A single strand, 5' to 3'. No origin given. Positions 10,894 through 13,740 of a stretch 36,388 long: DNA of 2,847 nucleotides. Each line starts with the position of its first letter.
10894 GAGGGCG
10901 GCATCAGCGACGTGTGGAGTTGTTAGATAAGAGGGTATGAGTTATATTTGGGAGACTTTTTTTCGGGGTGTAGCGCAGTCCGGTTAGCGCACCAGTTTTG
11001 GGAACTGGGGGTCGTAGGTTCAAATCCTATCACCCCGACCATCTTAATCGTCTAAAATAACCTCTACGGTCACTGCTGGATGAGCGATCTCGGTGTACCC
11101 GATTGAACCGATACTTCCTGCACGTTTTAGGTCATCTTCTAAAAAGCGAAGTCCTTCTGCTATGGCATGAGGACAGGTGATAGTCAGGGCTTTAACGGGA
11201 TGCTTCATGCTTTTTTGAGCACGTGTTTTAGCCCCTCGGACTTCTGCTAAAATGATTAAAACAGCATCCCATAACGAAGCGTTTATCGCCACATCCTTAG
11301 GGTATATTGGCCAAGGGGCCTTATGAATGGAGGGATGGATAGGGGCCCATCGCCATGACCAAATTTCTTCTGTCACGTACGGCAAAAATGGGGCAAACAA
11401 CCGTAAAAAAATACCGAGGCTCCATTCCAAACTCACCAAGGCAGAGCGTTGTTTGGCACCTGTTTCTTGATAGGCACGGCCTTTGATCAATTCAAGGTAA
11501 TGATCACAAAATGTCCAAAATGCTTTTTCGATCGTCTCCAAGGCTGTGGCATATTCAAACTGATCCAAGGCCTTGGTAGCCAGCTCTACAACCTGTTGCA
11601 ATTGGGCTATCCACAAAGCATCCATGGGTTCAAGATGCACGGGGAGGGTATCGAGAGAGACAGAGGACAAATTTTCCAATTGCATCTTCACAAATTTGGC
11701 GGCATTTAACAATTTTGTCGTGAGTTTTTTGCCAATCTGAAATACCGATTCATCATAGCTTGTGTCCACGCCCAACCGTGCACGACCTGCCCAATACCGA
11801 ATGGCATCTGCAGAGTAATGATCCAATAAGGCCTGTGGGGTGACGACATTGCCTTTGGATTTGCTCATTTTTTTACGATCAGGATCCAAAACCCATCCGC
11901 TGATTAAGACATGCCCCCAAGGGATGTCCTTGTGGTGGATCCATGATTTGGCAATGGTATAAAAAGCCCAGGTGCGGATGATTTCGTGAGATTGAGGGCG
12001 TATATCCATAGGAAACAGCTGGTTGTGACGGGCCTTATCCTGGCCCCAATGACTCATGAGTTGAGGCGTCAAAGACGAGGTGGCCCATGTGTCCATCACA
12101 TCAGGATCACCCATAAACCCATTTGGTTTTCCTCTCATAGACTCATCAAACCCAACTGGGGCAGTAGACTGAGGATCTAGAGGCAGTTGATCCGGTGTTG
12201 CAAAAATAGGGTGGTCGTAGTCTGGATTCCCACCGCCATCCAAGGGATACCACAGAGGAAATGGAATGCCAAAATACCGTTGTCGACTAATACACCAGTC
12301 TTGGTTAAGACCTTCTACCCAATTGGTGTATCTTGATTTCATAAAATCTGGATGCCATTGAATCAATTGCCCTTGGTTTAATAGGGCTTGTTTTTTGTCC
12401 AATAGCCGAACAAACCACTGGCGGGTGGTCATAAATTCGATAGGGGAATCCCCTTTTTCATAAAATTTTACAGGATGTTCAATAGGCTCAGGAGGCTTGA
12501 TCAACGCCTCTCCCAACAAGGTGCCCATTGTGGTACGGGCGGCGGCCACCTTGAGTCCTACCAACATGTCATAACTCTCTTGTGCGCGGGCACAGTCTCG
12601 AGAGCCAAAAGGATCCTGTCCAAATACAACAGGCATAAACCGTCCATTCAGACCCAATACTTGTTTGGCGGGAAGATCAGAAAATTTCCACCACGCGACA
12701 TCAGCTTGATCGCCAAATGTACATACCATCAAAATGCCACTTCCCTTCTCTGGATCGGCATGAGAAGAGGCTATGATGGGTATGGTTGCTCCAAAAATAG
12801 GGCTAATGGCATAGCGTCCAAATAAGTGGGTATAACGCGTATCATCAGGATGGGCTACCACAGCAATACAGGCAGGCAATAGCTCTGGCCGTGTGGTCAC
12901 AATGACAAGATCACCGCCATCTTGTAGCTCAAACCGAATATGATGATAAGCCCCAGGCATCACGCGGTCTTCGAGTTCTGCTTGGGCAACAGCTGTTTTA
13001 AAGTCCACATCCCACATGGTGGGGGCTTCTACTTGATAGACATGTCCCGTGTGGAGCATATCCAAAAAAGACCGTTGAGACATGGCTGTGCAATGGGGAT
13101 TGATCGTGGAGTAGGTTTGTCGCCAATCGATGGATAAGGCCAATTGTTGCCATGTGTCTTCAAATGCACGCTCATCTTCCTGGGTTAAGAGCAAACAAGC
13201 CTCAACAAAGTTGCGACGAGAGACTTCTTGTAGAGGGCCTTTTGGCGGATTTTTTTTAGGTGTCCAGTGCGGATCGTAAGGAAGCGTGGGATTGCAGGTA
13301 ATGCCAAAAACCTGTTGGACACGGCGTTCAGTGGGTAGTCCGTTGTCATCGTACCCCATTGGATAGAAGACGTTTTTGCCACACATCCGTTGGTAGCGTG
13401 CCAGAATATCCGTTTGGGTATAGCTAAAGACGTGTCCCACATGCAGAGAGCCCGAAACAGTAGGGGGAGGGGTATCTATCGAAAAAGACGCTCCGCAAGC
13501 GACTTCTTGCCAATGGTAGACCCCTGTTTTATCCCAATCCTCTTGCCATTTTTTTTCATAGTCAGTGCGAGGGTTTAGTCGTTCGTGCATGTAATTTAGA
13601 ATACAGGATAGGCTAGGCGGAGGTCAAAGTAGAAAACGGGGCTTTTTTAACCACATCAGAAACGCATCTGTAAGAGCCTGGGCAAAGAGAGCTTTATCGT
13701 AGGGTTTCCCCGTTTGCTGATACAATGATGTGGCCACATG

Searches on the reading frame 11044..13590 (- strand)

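Call 86: search_protein_families(library=ncbifam, proteins=[window:11044-13590:-], max_evalue=0.001)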
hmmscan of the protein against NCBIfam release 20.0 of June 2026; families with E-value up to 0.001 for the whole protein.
window:11044-13590:- (848 aa): 19 families
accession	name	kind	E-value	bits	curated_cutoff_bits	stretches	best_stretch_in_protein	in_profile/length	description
NF000540.1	alt_ValS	exception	0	1121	900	1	11-828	9-824/827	valine--tRNA ligase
NF009687.0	PRK13208.1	equivalog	0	1023.5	738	1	9-834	13-790/801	valine--tRNA ligase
TIGR00422.1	valS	equivalog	1.5e-177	592.2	612.1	1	9-833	8-787/863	valine--tRNA ligase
NF004349.1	PRK05729.1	equivalog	4.2e-137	458.7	704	1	9-818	7-755/860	valine--tRNA ligase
TIGR00392.1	ileS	equivalog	6.8e-91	305.7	621.4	2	367-805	399-850/861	isoleucine--tRNA ligase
NF011492.0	PRK14900.1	equivalog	5e-86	289.5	1783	1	9-812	16-777/1044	valine--tRNA ligase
NF008957.0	PRK12300.1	subfamily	1.9e-48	165.2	677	2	10-251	8-241/946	leucine--tRNA ligase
NF040702.1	ileS_w_GNAT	exception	8.2e-46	156.2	1999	2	370-822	576-1035/1100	isoleucine--tRNA ligase, N-acetyltransferase domain-containing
TIGR00396.1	leuS_bact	equivalog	5e-45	153.9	548.4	4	11-89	6-84/843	leucine--tRNA ligase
TIGR00395.1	leuS_arch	equivalog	4.9e-39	134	648.5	2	11-250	3-234/938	leucine--tRNA ligase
NF000257.1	MupA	exception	3.7e-38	130.9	1900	2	369-805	374-818/1024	mupirocin-resistant isoleucine--tRNA ligase MupA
NF000258.1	MupB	exception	1.2e-34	119.4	1900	2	368-773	377-785/1033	mupirocin-resistant isoleucine--tRNA ligase MupB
TIGR00398.1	metG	equivalog_domain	1.4e-28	99.9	336.35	2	560-743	314-497/530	methionine--tRNA ligase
NF008900.0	PRK12267.1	equivalog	2.2e-24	85.9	598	2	517-704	244-430/648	methionine--tRNA ligase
NF001100.0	PRK00133.1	equivalog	3.2e-21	75.5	587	2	43-92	14-63/676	methionine--tRNA ligase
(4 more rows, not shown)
